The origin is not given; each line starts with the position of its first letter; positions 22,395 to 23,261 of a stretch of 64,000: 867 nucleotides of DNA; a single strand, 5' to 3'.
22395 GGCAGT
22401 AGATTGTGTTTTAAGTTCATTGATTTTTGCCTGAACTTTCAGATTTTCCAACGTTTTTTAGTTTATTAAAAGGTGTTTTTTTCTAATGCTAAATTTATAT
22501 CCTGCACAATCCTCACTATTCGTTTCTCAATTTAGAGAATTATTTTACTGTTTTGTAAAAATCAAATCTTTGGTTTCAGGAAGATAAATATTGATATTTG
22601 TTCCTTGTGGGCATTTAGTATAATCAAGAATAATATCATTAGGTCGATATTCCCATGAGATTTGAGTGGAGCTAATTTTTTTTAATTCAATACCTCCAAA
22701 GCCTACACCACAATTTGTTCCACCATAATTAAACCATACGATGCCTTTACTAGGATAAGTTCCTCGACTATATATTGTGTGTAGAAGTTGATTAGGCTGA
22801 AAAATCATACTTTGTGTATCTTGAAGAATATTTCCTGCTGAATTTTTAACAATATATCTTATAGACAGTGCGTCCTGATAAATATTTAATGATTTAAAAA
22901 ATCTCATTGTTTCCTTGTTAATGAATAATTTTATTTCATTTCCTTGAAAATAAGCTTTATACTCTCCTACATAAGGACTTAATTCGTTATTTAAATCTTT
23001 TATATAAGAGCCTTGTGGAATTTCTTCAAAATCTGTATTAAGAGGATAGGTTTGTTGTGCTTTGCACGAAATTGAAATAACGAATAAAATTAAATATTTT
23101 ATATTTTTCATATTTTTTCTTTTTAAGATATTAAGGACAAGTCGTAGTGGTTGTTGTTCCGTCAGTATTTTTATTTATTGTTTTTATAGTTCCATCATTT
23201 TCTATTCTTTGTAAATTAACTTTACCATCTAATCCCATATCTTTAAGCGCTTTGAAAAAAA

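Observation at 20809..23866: Perfect 305-480 bp direct repeats at 1.3-kb spacing that straddle gene boundaries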

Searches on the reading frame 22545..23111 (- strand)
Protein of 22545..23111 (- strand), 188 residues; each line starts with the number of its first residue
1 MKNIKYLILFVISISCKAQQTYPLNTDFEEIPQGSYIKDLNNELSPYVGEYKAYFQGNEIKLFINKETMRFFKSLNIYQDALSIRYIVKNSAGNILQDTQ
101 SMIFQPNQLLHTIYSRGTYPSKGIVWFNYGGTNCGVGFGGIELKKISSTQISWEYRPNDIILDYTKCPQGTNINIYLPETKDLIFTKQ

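Call 6: search_protein_families(library=pfam, proteins=[window:22545-23111:-], max_evalue=0.1)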
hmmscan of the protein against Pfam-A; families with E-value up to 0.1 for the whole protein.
window:22545-23111:- (188 aa): 1 family
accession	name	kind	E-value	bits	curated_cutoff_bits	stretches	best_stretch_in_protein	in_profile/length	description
PF20448.3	DUF6705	-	2.1e-10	41.2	24.4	1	1-188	1-188/188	Family of unknown function (DUF6705)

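Call 30: find_encoding_contigs(protein=window:22545-23111:-, flank=10000, max_places=10)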
Protein window:22545-23111:- (188 aa): no gene with exactly this product is on record in the collection.

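Call 51: search_protein_families(library=ncbifam, proteins=[window:22545-23111:-], max_evalue=0.1)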
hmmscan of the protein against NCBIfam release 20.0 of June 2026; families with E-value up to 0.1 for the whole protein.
window:22545-23111:- (188 aa): 1 family
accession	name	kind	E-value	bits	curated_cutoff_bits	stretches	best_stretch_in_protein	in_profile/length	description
NF005518.0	PRK07143.1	equivalog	0.0074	15.7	232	1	9-100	176-267/281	hypothetical protein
